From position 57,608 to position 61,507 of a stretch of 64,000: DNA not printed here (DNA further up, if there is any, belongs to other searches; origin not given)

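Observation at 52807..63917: Expanded Rieske/cytochrome b respiratory cluster: Rieske - b6 - enlarged subunit IV - giant octaheme cytochrome c - two cupredoxins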

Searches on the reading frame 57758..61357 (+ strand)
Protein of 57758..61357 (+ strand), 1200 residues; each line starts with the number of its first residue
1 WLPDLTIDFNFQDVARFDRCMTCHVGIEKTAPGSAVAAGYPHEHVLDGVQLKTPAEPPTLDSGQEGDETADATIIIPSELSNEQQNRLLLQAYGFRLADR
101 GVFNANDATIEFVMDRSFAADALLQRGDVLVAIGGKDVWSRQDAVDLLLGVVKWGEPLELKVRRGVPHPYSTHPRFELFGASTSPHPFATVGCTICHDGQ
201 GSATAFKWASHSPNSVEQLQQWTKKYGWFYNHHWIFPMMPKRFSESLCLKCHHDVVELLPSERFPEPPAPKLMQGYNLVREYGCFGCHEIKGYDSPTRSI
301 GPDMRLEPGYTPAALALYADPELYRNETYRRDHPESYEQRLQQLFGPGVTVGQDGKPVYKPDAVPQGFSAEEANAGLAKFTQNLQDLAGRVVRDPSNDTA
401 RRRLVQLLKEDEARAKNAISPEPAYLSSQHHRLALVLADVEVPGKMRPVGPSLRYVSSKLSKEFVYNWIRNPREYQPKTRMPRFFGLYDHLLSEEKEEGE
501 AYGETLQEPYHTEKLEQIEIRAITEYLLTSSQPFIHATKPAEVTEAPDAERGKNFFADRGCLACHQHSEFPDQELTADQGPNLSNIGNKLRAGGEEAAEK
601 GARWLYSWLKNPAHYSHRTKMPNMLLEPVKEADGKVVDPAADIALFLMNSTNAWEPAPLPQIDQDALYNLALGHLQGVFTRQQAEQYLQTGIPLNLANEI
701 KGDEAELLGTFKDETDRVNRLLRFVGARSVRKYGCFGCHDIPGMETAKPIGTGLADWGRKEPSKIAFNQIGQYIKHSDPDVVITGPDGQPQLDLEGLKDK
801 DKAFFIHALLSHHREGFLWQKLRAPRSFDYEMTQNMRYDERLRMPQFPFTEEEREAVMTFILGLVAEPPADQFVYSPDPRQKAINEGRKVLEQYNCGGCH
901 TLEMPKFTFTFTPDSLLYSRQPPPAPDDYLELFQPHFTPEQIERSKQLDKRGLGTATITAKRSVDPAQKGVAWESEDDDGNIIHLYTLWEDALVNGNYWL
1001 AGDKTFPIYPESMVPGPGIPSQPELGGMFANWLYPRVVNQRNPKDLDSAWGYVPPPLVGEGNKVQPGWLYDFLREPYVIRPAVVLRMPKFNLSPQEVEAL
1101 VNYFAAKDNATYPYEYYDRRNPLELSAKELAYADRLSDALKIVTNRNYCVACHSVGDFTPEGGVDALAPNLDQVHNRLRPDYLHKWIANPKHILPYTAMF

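Call 66: search_protein_representatives(protein=window:57758-61357:+)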
Query: 1200 residues. Proteins with E-value up to 0.001 (for the whole library): 4054; up to 1e-10: 2162; up to 1e-30: 971. The best 150 are listed.
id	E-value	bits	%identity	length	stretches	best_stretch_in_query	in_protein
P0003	0.0e+00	2094.9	72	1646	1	1-1200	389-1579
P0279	0.0e+00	1252.1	56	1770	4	1-331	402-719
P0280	0.0e+00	1240.8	52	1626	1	1-1199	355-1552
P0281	0.0e+00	1150.4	53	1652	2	378-1199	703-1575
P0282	0.0e+00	1142.5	53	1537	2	387-1199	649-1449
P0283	0.0e+00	1107.3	52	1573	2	124-1199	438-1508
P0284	0.0e+00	1096.4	51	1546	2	386-1199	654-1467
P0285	0.0e+00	1051.9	50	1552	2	383-1199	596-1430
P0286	0.0e+00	1047.9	48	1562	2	385-1199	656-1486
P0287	0.0e+00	1041.4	49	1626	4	794-1199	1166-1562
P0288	0.0e+00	1039.2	49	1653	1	1-1199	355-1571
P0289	0.0e+00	1030.8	49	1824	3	382-1199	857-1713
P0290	0.0e+00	1018.7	50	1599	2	406-1199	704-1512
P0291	2.0e-295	999.6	52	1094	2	389-1199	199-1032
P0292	3.0e-292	989.1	50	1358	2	448-1199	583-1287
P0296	9.0e-282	954.4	48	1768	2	124-1199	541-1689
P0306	4.9e-272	922.1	47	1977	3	487-1199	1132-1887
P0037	3.7e-262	889.4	47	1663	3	385-1199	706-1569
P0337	2.3e-223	760.9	42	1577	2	373-1199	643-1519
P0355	4.3e-205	700.4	41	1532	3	625-1199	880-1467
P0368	1.5e-189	648.9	39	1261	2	440-1199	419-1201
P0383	1.3e-178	612.7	36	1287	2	381-1199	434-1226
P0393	1.1e-161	556.7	41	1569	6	92-317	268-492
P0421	2.1e-140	486.1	37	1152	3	725-1199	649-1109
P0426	1.0e-137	477.2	37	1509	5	5-322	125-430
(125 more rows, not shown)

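Call 67: list_cluster_members(proteins=[P0280, P0296, P0306, P0337, P0355, P0368, P0383, P0393, P0421, P0426])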
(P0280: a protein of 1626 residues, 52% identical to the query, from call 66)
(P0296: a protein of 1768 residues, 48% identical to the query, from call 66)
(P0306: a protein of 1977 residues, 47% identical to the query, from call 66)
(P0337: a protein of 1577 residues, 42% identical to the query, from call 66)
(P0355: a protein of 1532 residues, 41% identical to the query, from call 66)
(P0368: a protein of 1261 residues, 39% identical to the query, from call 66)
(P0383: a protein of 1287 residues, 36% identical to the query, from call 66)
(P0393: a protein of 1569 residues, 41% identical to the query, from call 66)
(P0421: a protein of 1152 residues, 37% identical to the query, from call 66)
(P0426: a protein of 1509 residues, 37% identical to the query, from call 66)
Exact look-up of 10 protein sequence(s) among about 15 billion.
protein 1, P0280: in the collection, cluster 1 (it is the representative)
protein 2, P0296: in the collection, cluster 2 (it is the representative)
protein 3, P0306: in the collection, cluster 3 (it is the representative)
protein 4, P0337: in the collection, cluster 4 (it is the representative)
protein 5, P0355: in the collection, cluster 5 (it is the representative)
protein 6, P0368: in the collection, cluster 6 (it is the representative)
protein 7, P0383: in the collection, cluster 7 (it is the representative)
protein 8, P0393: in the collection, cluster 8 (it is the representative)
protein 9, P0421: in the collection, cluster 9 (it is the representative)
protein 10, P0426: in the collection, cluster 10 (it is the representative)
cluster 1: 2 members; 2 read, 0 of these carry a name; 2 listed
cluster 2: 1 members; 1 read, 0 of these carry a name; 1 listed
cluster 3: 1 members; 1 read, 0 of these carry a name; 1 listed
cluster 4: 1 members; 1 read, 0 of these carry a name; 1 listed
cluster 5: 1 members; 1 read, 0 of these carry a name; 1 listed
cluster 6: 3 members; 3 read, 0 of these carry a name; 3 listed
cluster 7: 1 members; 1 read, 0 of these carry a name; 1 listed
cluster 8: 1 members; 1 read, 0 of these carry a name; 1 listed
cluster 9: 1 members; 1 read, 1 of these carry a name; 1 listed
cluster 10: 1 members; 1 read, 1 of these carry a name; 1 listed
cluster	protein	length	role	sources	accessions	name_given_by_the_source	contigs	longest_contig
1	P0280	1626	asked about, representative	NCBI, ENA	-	-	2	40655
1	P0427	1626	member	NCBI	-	-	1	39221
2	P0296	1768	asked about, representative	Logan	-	-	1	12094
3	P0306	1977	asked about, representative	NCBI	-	-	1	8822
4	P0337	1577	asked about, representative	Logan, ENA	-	-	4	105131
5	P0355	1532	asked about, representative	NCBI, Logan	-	-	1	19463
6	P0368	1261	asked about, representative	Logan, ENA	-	-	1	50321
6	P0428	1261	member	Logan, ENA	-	-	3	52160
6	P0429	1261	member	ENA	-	-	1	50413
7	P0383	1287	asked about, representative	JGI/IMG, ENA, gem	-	-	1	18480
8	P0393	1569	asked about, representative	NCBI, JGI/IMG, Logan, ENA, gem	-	-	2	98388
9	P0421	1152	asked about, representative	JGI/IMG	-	cytochrome c551/c552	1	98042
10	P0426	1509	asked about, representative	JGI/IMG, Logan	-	cbb3-type cytochrome oxidase cytochrome c subunit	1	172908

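Call 68: find_encoding_contigs(protein=P0426, flank=10000, max_places=1)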
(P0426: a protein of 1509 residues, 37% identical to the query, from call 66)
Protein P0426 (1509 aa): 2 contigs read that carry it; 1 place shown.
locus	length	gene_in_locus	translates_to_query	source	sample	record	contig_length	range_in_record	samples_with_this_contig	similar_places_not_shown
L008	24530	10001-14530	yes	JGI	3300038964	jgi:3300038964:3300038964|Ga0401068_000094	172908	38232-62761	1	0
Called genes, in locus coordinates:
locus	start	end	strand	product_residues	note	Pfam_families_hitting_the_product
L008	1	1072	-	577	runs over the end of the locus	PF25954:Beta-barrel_RND_2 (faint), PF25967:RND-MFP_C (faint), PF25989:YknX_C (weak)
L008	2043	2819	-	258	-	PF00106:adh_short, PF08659:KR, PF13561:adh_short_C2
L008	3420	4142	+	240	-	-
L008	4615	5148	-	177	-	PF10722:YbjN (faint)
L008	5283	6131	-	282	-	-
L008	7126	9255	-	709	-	PF12715:Abhydrolase_7 (faint), PF05448:AXE1 (weak), PF00326:Peptidase_S9 (faint)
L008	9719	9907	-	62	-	-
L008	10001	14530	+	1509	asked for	PF00034:Cytochrom_C (faint), PF13442:Cytochrome_CBB3 (faint), PF14522:Cytochrome_C7 (faint), PF17820:PDZ_6 (faint), PF02433:FixO (faint)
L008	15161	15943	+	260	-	-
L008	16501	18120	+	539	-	PF00890:FAD_binding_2, PF07992:Pyr_redox_2 (faint), PF02910:Succ_DH_flav_C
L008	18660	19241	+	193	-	-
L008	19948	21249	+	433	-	PF21016:RlmN_N, PF04055:Radical_SAM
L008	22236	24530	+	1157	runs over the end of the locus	PF07992:Pyr_redox_2 (faint), PF12831:FAD_oxidored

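Call 69: find_encoding_contigs(protein=P0368, flank=10000, max_places=1)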
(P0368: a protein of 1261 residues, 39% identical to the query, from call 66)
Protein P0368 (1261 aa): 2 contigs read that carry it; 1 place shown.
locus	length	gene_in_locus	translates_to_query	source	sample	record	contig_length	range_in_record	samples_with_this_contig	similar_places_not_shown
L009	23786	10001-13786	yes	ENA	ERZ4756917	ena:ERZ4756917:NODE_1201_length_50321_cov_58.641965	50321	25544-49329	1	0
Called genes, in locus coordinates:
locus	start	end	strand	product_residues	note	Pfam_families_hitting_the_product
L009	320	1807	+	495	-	-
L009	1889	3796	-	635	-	PF13174:TPR_6 (faint), PF08534:Redoxin, PF00578:AhpC-TSA, PF13905:Thioredoxin_8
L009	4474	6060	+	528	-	-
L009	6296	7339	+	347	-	PF08240:ADH_N, PF16912:Glu_dehyd_C, PF00107:ADH_zinc_N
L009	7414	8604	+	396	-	PF00155:Aminotran_1_2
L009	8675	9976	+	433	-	PF00032:Cytochrom_B_C (weak)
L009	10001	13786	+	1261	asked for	PF00034:Cytochrom_C (faint), PF13442:Cytochrome_CBB3 (faint), PF14522:Cytochrome_C7 (faint), PF02433:FixO (faint)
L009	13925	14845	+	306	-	-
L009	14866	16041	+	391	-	PF00034:Cytochrom_C, PF13442:Cytochrome_CBB3, PF00034:Cytochrom_C (weak)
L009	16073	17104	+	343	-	PF01208:URO-D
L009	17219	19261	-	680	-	PF00753:Lactamase_B, PF23023:Anti-Pycsar_Apyc1 (faint), PF12706:Lactamase_B_2 (weak), PF00753:Lactamase_B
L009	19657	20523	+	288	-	-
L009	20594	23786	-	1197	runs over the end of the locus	-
